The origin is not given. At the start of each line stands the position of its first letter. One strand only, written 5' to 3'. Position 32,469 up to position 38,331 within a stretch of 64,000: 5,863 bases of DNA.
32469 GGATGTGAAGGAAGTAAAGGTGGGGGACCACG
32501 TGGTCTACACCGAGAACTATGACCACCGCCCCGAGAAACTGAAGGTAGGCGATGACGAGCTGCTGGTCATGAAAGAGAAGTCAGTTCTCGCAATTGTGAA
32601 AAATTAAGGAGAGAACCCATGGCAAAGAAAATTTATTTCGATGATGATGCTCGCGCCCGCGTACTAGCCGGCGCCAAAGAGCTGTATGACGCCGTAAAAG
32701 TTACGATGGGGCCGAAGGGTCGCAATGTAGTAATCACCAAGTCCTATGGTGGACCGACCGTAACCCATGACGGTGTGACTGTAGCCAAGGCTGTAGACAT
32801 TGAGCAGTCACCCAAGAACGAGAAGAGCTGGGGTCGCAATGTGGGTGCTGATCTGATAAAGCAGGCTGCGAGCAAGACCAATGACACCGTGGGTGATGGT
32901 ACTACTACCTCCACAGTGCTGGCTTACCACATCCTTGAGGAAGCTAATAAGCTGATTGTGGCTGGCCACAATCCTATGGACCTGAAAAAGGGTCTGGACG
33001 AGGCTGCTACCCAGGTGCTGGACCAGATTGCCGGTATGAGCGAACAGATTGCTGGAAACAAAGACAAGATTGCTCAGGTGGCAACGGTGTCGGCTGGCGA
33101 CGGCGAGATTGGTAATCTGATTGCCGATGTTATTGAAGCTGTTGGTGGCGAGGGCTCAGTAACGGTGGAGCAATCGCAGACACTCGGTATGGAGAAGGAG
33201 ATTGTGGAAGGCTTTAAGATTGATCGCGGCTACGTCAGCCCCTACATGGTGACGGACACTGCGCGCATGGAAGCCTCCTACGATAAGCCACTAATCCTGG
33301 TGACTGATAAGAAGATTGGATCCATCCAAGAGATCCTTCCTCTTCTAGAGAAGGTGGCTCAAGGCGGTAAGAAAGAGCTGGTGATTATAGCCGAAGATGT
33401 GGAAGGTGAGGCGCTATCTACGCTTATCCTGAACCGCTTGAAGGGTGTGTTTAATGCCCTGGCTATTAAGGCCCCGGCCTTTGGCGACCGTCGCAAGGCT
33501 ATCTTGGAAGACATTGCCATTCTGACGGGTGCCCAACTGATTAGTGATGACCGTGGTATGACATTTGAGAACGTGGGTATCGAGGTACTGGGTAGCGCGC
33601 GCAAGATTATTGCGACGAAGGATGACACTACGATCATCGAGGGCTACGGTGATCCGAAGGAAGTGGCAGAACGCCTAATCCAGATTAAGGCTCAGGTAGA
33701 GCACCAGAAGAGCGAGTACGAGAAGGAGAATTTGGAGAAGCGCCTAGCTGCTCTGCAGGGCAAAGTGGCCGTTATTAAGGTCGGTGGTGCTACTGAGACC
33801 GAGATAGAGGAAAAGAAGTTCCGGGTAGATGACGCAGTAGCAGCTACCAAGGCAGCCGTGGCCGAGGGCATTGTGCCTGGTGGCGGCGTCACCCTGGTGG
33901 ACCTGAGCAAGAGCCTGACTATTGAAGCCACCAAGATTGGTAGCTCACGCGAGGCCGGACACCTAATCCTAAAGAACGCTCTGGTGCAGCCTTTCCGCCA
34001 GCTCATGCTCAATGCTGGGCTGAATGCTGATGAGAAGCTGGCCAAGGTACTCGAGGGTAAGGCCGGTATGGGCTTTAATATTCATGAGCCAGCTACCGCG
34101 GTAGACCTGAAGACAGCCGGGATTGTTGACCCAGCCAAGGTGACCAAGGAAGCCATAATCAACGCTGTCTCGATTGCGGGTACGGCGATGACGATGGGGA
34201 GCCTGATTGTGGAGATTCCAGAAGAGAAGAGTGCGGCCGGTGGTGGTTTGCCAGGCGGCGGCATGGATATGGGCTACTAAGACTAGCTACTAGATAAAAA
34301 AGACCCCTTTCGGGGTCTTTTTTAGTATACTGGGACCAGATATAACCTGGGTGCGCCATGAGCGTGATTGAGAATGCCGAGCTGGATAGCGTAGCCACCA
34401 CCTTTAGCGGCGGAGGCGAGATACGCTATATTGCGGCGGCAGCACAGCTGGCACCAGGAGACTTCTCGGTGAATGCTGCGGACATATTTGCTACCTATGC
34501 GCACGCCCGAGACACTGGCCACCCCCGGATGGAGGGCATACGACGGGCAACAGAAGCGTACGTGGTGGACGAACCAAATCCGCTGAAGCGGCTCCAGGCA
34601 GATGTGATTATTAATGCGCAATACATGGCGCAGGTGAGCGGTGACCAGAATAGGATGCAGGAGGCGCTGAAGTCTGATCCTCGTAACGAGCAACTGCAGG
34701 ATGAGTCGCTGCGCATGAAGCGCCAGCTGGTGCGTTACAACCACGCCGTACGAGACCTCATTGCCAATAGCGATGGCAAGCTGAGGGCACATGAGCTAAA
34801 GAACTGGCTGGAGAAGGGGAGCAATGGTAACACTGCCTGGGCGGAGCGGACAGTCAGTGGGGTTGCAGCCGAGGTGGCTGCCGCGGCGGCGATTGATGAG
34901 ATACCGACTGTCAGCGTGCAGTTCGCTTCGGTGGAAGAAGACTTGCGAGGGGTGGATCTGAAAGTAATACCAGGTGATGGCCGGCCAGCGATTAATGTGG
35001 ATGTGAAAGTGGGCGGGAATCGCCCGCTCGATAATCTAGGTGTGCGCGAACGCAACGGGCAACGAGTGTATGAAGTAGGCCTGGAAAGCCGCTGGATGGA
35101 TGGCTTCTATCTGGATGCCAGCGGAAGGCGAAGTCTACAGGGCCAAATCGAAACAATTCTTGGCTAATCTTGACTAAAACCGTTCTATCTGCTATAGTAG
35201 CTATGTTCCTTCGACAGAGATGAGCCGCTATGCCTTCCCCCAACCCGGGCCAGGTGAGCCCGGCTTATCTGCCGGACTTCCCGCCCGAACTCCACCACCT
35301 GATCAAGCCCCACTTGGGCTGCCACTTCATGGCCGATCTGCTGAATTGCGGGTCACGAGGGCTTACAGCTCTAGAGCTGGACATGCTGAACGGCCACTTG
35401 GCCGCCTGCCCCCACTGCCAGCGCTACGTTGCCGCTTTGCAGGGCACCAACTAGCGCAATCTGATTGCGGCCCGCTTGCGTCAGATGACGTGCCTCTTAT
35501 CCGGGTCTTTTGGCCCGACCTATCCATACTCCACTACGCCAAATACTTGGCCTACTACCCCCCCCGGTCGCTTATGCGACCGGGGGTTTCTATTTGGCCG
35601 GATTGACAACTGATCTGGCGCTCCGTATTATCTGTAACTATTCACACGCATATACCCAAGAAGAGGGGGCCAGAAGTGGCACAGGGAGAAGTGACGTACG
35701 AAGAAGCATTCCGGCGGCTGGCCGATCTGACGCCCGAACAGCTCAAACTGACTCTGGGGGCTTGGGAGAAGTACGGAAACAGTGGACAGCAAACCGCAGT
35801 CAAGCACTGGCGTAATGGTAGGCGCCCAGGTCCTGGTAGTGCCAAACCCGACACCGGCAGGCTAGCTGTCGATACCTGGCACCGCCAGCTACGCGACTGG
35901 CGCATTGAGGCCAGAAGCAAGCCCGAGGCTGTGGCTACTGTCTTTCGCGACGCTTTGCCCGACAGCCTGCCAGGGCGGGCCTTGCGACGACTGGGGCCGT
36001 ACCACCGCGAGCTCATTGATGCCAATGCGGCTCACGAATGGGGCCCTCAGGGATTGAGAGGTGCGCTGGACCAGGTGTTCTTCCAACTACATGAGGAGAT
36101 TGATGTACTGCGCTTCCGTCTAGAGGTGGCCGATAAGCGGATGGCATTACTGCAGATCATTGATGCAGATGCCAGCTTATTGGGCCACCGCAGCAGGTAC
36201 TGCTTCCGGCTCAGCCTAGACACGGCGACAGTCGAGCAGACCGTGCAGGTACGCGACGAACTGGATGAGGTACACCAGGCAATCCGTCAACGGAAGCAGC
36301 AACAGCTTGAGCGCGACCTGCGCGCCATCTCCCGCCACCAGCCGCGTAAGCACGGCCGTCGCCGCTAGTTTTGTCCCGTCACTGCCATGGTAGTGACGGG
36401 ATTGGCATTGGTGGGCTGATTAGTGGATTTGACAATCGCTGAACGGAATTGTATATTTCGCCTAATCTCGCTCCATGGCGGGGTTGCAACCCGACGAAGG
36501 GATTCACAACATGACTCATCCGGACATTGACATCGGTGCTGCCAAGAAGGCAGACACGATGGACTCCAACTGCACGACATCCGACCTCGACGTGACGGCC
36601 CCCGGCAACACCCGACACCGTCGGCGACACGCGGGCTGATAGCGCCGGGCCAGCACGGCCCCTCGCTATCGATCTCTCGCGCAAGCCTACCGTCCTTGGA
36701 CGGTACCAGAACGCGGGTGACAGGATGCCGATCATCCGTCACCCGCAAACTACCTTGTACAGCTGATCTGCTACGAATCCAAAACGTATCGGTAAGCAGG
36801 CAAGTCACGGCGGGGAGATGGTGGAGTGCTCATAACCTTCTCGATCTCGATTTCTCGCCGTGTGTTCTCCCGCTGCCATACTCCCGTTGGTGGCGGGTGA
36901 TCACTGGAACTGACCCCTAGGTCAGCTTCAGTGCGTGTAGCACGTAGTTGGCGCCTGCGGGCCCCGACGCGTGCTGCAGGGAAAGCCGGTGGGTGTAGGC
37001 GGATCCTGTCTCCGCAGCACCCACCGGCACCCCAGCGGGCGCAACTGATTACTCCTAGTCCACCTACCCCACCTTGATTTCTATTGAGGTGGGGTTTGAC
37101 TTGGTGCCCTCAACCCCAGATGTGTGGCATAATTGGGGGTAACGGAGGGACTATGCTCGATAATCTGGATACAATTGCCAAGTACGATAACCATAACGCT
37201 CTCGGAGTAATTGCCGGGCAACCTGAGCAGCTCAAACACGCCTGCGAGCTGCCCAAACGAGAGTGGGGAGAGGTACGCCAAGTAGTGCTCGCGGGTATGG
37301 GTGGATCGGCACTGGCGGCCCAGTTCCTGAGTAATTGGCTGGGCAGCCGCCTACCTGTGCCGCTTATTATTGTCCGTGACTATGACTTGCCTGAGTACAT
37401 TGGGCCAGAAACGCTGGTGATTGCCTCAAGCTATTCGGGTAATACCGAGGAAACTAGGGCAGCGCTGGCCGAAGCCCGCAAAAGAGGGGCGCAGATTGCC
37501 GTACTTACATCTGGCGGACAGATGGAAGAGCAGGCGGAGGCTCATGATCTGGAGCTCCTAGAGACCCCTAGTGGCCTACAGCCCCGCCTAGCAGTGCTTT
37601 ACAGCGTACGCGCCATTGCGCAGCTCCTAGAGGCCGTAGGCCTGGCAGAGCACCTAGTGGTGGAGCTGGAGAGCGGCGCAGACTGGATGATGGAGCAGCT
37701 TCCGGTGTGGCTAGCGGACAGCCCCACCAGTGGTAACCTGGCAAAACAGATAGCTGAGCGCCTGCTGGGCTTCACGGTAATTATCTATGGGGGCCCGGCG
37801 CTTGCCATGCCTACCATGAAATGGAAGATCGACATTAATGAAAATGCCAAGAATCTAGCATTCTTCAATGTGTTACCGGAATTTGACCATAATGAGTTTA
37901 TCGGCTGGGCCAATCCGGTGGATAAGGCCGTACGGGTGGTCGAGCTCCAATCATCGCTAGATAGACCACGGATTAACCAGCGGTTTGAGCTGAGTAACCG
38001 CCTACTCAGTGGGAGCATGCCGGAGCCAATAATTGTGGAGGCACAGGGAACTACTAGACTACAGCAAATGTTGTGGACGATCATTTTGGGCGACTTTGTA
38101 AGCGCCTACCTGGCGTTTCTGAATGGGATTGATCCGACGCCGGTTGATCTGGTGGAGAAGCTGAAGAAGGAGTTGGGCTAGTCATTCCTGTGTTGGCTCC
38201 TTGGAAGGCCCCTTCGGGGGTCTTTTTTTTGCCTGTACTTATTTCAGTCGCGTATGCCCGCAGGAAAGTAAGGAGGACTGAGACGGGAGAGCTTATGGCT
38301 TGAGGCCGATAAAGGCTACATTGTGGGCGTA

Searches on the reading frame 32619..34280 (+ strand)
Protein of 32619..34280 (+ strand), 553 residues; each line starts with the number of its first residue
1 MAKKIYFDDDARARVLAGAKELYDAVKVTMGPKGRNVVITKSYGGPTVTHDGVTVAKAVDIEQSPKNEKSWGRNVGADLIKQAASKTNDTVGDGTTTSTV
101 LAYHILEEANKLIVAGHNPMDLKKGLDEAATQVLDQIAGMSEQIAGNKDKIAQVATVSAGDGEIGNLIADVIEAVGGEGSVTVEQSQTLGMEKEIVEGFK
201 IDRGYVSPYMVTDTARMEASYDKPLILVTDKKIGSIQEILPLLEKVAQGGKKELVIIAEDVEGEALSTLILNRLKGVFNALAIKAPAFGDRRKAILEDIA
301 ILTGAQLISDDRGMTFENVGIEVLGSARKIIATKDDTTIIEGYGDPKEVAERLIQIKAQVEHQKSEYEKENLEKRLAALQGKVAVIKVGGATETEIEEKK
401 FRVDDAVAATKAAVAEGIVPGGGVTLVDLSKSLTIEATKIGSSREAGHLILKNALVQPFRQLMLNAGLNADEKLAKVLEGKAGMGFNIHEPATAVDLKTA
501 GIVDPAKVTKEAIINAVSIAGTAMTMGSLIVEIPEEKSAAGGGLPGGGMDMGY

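Call 17: search_protein_families(library=pfam, proteins=[window:32619-34280:+])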
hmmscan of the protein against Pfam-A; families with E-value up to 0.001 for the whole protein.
window:32619-34280:+ (553 aa): 1 family
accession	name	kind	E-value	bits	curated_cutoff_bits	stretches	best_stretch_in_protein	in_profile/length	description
PF00118.29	Cpn60_TCP1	-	1.8e-66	225.3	34.3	1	22-532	1-488/490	TCP-1/cpn60 chaperonin family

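Call 81: find_homologous_proteins(query=window:32619-34277:+, max_evalue=1e-100)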
Query window:32619-34277:+ (553 aa): 8000 proteins with E <= 1e-100 among 8000 candidates; the best 120 are listed.
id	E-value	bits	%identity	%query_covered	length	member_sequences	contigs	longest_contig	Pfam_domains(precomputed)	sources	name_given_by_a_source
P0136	0.0e+0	1112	96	100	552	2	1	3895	PF00118.30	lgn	-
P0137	1.8e-296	1002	87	97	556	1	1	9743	PF00118.30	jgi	jgi:chaperonin GroEL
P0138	1.8e-279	946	81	98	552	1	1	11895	PF00118.30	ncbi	-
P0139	3.3e-276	935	80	97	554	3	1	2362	PF00118.30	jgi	-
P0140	8.2e-275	931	80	97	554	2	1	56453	PF00118.30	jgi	jgi:chaperonin GroEL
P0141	2.8e-274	929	80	97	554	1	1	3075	PF00118.30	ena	-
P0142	8.2e-274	927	81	97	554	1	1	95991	PF00118.30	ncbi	-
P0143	3.4e-273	925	79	97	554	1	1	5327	PF00118.30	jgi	jgi:chaperonin GroEL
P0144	3.6e-272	922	81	97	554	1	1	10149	PF00118.30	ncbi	-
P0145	9.5e-272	920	80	98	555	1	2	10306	PF00118.30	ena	-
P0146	1.1e-271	920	79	100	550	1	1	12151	PF00118.30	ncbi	-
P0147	1.1e-271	920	79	97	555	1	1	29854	PF00118.30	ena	-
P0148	2.0e-271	919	81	97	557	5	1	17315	PF00118.30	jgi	jgi:chaperonin GroEL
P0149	2.1e-271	919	79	98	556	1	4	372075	PF00118.30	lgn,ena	-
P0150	2.5e-271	919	80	97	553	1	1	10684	PF00118.30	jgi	jgi:chaperonin GroEL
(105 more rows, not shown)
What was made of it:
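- On Patescibacterial T4SS pilin array: Named GroEL homologs at 77-81% identity are Candidatus Saccharimonadia, Saccharimonadales or Patescibacteria (call 81).
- Taxonomy: named GroEL homologs are Candidatus Saccharimonadia or Saccharimonadales (call 81).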

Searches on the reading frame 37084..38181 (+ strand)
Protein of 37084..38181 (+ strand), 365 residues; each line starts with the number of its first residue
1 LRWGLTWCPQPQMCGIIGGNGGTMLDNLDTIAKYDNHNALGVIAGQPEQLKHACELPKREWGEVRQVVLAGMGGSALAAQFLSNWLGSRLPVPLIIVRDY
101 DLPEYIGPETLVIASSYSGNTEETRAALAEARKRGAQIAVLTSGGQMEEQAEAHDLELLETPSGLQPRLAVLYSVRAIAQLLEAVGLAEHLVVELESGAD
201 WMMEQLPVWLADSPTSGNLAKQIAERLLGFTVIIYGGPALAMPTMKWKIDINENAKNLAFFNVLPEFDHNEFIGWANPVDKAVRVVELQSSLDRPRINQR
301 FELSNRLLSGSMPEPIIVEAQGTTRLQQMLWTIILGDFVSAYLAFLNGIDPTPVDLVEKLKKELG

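Call 93: search_protein_families(library=pfam, proteins=[window:37084-38181:+])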
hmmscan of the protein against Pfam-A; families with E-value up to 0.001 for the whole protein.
window:37084-38181:+ (365 aa): 3 families
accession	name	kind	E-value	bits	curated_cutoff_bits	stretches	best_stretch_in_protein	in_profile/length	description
PF10432.14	bact-PGI_C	-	1e-40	139.6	24.5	1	218-364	3-151/151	Bacterial phospho-glucose isomerase C-terminal SIS domain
PF01380.27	SIS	-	3.6e-10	40.2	25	1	65-156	6-102/131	SIS domain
PF13580.11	SIS_2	-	7.1e-05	23.3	27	0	44-98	15-69/138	SIS domain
